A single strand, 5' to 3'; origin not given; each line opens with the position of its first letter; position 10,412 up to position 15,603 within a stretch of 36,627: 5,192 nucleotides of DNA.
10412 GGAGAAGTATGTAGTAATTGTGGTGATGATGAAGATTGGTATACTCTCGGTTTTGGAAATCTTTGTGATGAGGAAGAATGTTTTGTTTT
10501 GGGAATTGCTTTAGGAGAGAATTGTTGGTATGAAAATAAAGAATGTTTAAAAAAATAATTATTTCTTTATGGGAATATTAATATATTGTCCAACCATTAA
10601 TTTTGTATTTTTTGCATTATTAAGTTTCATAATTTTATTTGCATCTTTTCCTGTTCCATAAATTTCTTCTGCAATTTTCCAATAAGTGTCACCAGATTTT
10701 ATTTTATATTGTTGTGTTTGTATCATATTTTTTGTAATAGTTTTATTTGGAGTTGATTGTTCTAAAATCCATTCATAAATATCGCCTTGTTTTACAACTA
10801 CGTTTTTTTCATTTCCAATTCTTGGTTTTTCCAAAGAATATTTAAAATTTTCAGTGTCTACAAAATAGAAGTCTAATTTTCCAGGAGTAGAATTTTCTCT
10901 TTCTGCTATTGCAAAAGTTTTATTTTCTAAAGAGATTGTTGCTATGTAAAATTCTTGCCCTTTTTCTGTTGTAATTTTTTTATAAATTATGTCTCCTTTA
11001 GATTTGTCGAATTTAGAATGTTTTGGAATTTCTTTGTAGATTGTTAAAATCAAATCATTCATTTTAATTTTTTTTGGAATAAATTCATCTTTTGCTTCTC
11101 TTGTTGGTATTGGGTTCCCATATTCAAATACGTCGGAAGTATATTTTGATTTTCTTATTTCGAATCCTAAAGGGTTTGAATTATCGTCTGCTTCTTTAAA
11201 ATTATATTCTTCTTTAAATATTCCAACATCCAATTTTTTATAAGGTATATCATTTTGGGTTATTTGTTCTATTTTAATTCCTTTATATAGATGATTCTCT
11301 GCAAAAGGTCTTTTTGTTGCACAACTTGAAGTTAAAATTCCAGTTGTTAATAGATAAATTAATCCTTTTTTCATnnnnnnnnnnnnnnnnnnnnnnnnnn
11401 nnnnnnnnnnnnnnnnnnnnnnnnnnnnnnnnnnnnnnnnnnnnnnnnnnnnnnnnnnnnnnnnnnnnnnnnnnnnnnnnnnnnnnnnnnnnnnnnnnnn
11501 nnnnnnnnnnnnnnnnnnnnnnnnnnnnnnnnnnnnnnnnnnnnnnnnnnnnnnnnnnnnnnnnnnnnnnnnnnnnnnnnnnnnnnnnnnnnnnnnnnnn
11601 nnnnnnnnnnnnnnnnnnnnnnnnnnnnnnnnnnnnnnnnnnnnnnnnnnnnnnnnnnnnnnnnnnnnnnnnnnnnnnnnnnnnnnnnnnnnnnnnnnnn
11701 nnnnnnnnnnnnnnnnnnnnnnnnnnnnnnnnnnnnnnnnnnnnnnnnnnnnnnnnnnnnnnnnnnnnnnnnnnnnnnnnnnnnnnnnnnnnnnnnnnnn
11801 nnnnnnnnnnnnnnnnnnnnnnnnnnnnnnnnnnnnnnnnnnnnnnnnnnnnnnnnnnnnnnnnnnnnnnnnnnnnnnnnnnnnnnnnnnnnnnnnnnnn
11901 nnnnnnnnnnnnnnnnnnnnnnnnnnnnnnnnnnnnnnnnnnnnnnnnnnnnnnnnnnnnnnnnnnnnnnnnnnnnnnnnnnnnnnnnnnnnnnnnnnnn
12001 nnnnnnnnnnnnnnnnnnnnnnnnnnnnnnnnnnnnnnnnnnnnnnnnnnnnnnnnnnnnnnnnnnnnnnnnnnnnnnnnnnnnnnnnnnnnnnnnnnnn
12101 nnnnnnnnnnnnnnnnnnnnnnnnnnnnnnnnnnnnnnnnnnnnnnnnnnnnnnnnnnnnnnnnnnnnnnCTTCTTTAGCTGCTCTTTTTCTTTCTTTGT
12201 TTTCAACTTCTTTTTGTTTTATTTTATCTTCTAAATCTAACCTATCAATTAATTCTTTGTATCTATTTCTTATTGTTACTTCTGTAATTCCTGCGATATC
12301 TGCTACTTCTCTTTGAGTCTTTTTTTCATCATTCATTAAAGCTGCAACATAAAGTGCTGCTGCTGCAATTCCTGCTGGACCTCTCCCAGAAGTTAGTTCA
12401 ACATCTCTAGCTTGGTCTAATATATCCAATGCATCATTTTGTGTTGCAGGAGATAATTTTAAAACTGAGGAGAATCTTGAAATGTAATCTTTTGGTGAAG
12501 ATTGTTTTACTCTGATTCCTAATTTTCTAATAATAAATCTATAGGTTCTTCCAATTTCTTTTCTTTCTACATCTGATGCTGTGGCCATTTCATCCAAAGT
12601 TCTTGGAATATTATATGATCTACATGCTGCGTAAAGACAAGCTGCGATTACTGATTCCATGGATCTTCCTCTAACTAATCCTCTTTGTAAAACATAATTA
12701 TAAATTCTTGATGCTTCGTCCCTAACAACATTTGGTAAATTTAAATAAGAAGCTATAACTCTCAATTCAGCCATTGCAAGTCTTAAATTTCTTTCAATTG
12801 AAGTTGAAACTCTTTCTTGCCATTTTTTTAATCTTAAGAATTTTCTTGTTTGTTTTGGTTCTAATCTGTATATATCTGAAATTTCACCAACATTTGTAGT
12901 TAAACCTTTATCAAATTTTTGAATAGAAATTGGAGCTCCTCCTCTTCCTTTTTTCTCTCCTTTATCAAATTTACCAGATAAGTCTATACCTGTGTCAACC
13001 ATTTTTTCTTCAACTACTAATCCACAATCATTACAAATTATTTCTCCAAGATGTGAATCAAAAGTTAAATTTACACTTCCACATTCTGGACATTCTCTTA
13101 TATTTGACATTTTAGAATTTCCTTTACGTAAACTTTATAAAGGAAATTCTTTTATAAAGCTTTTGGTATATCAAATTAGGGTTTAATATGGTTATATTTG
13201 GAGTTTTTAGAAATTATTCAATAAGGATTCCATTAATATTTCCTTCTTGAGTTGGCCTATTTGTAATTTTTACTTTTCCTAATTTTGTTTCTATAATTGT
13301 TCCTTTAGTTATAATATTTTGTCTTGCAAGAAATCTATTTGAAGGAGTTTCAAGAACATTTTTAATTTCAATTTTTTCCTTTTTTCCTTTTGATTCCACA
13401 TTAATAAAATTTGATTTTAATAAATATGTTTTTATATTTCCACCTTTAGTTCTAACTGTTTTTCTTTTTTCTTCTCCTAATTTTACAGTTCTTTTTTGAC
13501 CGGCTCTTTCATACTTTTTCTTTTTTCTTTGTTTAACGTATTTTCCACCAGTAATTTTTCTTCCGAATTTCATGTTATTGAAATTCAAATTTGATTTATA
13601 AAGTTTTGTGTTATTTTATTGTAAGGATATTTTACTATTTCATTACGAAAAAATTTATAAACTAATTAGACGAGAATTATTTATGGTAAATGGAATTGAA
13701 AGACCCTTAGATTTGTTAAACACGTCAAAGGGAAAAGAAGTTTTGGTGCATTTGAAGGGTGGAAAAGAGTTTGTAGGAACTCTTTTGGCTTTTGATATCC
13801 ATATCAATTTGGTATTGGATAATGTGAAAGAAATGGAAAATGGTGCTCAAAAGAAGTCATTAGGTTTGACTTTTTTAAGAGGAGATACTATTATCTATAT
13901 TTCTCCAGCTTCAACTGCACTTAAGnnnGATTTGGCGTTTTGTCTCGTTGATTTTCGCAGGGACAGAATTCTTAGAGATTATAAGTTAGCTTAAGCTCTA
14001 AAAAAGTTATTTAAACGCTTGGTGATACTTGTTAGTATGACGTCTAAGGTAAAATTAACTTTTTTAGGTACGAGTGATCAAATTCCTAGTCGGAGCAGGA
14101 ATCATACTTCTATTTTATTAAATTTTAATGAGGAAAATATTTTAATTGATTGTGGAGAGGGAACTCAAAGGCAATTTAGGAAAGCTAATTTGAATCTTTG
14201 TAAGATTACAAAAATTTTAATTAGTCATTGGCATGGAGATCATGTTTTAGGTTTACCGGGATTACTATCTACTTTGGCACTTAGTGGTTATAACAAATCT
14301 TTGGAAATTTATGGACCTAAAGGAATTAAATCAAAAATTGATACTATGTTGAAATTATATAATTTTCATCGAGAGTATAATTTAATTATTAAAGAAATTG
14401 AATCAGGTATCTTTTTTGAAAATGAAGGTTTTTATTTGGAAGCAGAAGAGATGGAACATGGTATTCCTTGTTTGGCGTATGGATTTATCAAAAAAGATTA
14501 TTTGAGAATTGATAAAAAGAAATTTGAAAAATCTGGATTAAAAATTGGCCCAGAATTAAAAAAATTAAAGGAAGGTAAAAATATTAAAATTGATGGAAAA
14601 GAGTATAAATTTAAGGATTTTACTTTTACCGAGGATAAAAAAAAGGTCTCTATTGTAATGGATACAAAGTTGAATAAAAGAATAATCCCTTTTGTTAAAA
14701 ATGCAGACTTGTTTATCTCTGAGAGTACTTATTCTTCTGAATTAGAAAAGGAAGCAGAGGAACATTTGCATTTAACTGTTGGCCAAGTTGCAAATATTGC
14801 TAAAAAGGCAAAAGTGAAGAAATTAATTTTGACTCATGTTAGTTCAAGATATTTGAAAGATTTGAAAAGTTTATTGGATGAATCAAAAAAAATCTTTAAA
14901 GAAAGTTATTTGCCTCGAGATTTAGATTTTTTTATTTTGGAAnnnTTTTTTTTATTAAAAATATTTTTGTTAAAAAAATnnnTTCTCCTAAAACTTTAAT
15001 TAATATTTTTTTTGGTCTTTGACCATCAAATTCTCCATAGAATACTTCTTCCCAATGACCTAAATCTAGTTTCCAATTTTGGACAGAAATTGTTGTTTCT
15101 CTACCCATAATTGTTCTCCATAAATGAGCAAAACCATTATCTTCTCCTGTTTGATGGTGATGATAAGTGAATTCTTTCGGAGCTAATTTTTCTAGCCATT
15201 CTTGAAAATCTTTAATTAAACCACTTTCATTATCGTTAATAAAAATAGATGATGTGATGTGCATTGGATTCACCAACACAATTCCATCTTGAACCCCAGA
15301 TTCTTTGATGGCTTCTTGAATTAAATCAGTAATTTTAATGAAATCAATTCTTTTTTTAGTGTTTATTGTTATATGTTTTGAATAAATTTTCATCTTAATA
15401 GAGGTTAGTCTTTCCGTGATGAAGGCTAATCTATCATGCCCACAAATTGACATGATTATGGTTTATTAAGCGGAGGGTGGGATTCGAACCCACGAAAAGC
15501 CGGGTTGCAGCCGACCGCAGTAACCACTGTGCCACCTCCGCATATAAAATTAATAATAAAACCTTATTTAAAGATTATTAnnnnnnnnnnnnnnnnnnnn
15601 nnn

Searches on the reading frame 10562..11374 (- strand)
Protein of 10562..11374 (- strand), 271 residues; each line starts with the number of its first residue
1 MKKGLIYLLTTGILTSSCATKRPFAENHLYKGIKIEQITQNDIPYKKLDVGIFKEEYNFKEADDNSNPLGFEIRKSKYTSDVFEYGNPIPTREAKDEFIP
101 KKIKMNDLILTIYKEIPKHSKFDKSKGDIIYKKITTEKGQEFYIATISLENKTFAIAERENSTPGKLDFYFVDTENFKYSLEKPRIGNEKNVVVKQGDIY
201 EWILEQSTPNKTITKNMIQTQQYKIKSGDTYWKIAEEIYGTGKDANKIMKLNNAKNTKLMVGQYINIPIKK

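Call 10: search_protein_families(library=pfam, proteins=[window:10562-11374:-])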
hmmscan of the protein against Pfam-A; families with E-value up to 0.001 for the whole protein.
window:10562-11374:- (271 aa): 2 families
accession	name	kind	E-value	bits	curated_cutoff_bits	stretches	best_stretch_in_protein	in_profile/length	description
PF01476.26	LysM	-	8.5e-10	38.9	20.9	1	223-268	1-43/43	LysM domain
PF23472.1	LysM2_CERK1_LYK3_4_5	-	0.0001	22.6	27.4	1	222-270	7-56/56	LYK3/4/5 LysM2 domain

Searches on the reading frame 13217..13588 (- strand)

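Call 10: search_protein_families(library=pfam, proteins=[window:13217-13588:-])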
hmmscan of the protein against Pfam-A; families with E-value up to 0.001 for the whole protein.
window:13217-13588:- (124 aa): 1 family
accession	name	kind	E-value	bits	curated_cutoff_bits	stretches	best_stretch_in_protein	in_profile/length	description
PF01201.27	Ribosomal_S8e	-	5e-28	98.4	30.2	1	9-123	6-133/133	Ribosomal protein S8e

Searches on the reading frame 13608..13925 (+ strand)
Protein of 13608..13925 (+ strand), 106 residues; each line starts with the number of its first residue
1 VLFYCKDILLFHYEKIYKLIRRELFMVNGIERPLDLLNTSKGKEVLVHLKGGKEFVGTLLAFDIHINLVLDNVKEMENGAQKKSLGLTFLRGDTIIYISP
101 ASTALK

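Call 10: search_protein_families(library=pfam, proteins=[window:13608-13925:+])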
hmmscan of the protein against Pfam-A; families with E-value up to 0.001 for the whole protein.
window:13608-13925:+ (106 aa): 2 families
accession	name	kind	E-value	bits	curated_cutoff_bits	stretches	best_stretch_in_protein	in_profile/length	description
PF01423.28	LSM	-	2.3e-22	78.9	23.4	1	36-100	2-66/66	LSM domain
PF14438.12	SM-ATX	-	0.00024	21.7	29.8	1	33-81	4-55/81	Ataxin 2 SM domain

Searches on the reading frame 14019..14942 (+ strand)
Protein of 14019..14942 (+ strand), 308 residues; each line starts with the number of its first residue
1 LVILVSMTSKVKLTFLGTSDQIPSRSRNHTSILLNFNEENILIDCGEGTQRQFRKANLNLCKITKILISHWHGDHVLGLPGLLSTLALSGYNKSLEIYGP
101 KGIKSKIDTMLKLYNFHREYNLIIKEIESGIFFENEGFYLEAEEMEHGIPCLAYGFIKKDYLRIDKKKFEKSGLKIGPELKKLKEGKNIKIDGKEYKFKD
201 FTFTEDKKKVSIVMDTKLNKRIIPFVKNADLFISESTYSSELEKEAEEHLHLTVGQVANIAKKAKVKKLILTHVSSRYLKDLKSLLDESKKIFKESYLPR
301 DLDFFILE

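Call 10: search_protein_families(library=pfam, proteins=[window:14019-14942:+])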
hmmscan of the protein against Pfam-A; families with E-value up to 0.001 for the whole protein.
window:14019-14942:+ (308 aa): 4 families
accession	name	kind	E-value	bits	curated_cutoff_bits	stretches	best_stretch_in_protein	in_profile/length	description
PF12706.13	Lactamase_B_2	-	1.6e-16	60.9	27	2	40-133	2-96/200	Beta-lactamase superfamily domain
PF00753.33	Lactamase_B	-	3.1e-12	47.3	22.7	1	28-140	5-124/196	Metallo-beta-lactamase superfamily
PF13691.12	Lactamase_B_4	-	2.5e-07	30.7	27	1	28-76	11-61/63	tRNase Z endonuclease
PF23023.1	Anti-Pycsar_Apyc1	-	0.0001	22.3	50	1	14-81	6-72/250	Anti-Pycsar protein Apyc1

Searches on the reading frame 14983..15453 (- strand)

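Call 10: search_protein_families(library=pfam, proteins=[window:14983-15453:-])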
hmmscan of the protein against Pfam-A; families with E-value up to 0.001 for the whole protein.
window:14983-15453:- (157 aa): 1 family
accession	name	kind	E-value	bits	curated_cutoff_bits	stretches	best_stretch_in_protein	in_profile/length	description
PF01894.22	UPF0047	-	4.1e-34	117.7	27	1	40-154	1-117/117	Uncharacterised protein family UPF0047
